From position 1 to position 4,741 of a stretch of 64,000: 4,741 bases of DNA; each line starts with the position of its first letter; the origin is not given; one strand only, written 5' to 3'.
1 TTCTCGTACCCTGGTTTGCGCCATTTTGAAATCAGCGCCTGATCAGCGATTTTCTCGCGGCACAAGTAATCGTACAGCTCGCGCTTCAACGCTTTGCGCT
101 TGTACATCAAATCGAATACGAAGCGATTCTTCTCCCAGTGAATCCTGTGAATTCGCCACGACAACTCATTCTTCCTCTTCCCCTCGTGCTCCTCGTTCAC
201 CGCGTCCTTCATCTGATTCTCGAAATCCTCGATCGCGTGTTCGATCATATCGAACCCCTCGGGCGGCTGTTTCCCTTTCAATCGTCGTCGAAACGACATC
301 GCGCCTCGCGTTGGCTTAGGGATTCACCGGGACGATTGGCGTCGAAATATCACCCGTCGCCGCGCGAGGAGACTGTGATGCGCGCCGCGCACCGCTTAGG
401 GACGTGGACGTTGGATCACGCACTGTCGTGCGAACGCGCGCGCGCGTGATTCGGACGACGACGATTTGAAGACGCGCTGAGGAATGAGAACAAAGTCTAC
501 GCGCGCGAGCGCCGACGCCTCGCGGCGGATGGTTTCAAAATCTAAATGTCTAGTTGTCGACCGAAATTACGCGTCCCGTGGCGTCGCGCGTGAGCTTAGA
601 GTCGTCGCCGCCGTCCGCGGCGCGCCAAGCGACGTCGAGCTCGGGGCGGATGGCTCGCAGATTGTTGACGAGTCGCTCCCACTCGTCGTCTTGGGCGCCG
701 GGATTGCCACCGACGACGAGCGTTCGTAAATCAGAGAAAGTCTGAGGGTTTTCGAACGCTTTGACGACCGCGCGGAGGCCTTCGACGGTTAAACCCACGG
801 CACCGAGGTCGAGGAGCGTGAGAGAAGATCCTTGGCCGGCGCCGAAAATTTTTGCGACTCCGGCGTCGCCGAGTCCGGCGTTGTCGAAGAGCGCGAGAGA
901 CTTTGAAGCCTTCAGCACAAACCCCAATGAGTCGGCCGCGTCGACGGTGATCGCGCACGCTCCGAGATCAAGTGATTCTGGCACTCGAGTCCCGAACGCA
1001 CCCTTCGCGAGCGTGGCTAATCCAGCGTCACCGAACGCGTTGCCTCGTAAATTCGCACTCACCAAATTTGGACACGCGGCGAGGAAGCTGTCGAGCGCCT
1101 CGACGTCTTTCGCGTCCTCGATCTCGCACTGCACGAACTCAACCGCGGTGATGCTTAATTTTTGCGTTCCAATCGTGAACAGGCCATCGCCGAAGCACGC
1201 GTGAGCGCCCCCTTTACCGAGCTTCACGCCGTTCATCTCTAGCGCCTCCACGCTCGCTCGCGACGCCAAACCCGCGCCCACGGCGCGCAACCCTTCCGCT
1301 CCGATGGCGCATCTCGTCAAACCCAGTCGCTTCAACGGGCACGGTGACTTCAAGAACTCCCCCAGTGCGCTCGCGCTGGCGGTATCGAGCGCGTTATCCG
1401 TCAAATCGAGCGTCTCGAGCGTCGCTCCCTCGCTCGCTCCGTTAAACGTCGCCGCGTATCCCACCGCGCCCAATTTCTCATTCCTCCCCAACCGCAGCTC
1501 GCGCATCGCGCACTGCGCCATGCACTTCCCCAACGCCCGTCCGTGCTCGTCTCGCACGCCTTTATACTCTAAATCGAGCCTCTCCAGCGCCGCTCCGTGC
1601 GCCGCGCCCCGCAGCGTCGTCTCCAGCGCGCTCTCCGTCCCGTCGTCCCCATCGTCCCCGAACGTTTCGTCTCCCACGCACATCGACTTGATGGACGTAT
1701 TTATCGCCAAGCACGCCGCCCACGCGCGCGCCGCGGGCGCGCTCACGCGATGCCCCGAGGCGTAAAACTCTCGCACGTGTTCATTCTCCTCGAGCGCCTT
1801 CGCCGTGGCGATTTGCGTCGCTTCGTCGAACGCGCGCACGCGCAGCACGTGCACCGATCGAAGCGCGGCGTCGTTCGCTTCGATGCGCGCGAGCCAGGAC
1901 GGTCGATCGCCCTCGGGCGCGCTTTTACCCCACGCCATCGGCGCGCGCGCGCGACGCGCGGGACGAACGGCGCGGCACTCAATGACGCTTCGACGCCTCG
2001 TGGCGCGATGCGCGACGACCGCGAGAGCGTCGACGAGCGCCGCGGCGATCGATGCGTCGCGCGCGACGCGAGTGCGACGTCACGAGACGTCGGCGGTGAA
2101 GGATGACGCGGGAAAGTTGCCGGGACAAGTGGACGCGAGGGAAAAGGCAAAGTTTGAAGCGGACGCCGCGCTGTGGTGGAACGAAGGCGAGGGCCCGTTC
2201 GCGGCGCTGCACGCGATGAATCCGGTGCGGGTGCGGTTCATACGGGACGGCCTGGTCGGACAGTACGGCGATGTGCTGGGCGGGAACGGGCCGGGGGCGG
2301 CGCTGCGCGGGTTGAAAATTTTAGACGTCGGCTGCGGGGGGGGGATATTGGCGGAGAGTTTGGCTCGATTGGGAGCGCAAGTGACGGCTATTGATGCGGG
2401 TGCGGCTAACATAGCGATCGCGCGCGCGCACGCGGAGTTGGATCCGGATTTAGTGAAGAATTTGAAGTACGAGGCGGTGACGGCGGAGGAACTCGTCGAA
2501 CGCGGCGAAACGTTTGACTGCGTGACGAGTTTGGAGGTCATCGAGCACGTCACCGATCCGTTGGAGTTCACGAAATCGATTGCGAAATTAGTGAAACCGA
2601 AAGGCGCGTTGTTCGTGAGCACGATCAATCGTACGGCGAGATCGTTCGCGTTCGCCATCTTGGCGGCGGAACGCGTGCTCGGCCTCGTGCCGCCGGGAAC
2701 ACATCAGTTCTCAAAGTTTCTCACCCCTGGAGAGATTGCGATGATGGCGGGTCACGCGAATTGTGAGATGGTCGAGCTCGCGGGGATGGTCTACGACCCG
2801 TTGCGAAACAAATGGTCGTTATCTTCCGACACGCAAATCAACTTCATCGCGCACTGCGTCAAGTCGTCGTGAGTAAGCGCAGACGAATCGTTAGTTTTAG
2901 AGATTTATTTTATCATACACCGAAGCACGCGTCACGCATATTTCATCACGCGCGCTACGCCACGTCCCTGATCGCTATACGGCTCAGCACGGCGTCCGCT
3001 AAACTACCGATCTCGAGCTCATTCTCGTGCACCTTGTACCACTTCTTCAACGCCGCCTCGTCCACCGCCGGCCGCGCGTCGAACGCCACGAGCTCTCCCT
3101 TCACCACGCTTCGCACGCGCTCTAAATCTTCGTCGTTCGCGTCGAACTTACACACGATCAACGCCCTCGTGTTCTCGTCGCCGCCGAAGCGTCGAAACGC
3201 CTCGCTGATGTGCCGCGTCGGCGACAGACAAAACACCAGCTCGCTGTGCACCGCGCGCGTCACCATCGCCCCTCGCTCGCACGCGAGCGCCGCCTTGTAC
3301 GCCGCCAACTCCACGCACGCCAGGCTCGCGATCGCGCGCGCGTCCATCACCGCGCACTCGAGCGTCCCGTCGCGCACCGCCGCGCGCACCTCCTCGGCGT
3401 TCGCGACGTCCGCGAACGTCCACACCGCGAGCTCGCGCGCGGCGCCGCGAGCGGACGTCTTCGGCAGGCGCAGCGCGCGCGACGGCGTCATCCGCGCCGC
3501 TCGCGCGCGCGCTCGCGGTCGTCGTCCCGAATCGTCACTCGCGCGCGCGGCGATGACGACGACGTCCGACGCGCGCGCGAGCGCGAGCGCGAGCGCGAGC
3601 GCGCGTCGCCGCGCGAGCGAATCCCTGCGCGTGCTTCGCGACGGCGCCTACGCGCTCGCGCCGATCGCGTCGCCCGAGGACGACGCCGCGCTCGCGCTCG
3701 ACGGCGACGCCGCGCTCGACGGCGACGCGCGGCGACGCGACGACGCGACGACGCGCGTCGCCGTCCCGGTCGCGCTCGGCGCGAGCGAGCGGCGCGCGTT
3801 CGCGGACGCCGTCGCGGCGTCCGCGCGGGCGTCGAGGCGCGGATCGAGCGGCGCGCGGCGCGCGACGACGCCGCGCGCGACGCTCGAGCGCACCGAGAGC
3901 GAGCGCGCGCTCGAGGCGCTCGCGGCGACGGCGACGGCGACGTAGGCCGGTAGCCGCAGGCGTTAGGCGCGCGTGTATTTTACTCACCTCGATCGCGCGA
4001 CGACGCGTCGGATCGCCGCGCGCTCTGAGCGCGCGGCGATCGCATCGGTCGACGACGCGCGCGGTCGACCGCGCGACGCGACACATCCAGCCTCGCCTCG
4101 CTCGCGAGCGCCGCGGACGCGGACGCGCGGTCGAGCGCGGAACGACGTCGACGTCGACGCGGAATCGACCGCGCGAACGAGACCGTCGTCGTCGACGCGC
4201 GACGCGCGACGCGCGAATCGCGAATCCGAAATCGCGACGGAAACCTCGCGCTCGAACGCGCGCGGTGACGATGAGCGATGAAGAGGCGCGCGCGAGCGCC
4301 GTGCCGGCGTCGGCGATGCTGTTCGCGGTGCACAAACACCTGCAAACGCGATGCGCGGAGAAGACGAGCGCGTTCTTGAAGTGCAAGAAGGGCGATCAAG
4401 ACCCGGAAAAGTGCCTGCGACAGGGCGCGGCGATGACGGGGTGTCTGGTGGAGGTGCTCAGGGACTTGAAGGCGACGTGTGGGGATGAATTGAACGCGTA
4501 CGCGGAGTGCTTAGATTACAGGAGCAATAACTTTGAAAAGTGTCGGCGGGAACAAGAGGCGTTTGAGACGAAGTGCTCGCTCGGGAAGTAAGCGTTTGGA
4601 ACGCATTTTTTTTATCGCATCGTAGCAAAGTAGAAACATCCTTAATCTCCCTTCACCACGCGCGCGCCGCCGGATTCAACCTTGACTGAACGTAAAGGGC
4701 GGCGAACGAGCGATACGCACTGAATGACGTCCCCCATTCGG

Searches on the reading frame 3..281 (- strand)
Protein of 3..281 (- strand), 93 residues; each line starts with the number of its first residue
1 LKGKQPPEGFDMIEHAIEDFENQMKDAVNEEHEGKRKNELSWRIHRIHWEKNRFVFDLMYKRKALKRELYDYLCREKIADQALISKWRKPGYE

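Call 27: search_protein_families(library=pfam, max_evalue=0.01, proteins=[window:3-281:-])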
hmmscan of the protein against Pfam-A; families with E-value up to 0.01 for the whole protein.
window:3-281:- (93 aa): 1 family
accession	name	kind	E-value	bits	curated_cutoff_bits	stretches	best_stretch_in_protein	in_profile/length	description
PF01125.22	BUD31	-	7.1e-36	123.5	23.8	1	2-93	8-99/146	Pre-mRNA-splicing factor BUD31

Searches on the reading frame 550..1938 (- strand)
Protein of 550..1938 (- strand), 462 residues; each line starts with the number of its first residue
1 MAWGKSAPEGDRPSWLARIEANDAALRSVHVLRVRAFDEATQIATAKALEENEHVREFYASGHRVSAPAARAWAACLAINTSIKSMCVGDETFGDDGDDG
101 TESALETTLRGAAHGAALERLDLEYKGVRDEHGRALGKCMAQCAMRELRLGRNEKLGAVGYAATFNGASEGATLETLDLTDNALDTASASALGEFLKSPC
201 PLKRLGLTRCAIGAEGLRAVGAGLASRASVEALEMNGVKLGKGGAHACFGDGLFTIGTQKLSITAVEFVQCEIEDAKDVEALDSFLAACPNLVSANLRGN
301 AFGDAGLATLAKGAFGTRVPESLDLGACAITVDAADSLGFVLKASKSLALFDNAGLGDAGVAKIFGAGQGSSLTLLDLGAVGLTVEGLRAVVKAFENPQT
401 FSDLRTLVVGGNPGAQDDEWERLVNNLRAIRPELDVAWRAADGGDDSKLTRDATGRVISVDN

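Call 21: find_encoding_contigs(protein=window:550-1938:-, flank=10000, max_places=1)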
Protein window:550-1938:- (462 aa): 23 contigs read that carry it; 1 place shown.
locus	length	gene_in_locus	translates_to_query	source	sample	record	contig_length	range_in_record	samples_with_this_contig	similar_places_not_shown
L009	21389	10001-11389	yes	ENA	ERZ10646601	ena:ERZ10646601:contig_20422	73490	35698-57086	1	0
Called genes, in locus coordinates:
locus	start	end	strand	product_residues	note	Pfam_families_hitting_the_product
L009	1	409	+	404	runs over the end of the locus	PF01053:Cys_Met_Meta_PP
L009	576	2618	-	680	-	PF04551:GcpE, PF26540:GcpE_C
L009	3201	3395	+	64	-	PF17257:DUF5323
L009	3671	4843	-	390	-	PF13593:SBF_like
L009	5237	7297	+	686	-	PF00009:GTP_EFTU, PF01926:MMR_HSR1, PF22042:EF-G_D2, PF11987:IF-2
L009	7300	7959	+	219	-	-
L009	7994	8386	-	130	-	-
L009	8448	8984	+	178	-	PF08617:CGI-121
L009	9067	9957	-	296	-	PF13489:Methyltransf_23, PF01209:Ubie_methyltran, PF02353:CMAS, PF06325:PrmA, PF13847:Methyltransf_31, PF08241:Methyltransf_11, PF08242:Methyltransf_12, PF13649:Methyltransf_25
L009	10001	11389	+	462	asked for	PF27087:LRR_TMOD-LMOD (faint), PF13516:LRR_6 (faint)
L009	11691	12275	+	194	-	PF01125:BUD31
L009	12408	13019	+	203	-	-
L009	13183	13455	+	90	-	PF15795:Spec3 (faint)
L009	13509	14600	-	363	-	PF00398:RrnaAD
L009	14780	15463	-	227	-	-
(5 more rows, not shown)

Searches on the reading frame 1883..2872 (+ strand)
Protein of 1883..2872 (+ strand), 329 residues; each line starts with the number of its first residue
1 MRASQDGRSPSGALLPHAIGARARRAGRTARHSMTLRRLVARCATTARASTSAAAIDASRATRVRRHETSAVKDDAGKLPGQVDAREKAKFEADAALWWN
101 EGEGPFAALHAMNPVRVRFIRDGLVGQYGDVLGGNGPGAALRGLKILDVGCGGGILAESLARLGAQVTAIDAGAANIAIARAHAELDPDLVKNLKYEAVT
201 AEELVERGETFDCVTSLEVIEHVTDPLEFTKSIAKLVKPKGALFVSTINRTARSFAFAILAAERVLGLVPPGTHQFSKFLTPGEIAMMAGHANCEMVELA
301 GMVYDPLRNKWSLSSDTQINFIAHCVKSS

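Call 27: search_protein_families(library=pfam, max_evalue=0.01, proteins=[window:1883-2872:+])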
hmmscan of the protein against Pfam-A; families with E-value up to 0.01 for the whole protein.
window:1883-2872:+ (329 aa): 13 families
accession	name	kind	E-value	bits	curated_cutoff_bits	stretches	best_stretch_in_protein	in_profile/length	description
PF13489.12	Methyltransf_23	-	1.2e-23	84.1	27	1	142-299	22-164/164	Methyltransferase domain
PF08241.18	Methyltransf_11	-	6.8e-20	72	21.2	1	147-245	1-95/95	Methyltransferase domain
PF13649.12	Methyltransf_25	-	1.3e-16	61.5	27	1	146-241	1-97/97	Methyltransferase domain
PF13847.12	Methyltransf_31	-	6.6e-15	55.5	27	1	143-251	4-114/145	Methyltransferase domain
PF08242.18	Methyltransf_12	-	6.7e-15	56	30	1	147-242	1-97/98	Methyltransferase domain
PF06325.19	PrmA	-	6.4e-08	32.9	22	1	143-248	162-261/296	Ribosomal protein L11 methyltransferase (PrmA)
PF01209.24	Ubie_methyltran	-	1.6e-07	31.4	20.1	1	140-249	45-155/233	ubiE/COQ5 methyltransferase family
PF02353.26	CMAS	-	2e-07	31.1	27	1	143-253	63-172/273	Mycolic acid cyclopropane synthetase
PF08003.17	Methyltransf_9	-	9.7e-05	21.9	23.8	1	140-248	113-220/315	Protein of unknown function (DUF1698)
PF05219.18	DREV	-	0.0002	21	26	1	139-247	91-188/265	DREV methyltransferase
PF05175.20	MTS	-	0.00044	20.4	23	1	145-186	34-77/170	Methyltransferase small domain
PF05401.17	NodS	-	0.00051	20.4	24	1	145-268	46-167/201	Nodulation protein S (NodS)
PF03848.20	TehB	-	0.0097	15.8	20.4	0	142-197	30-83/193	Tellurite resistance protein TehB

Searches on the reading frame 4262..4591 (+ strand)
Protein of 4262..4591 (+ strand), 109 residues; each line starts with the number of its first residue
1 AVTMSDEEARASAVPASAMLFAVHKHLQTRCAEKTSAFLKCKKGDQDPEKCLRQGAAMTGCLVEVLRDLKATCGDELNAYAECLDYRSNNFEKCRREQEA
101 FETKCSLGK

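Call 29: search_protein_families(library=pfam, max_evalue=0.01, proteins=[window:4262-4591:+])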
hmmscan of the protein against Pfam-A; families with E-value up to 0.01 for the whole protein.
window:4262-4591:+ (109 aa): 6 families
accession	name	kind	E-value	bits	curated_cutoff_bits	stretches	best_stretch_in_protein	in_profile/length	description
PF16860.10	CX9C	-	4.8e-06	26.8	26.4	1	67-101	2-36/44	CHCH-CHCH-like Cx9C, IMS import disulfide relay-system,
PF10203.14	Pet191_N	-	0.00067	20.3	24.4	0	24-52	36-64/67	Cytochrome c oxidase assembly protein PET191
PF06747.18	CHCH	-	0.00079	19.9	27.2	1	73-102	1-30/35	CHCH domain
PF02297.22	COX6B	-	0.0037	17.8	26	0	72-106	11-45/66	Cytochrome oxidase c subunit VIb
PF08583.15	Cmc1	-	0.0067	16.9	22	0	23-64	5-49/70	Cytochrome c oxidase biogenesis protein Cmc1 like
PF25001.1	Aegyptin_C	-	0.0089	16.5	27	0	58-100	57-99/115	Aegyptin, C-terminal domain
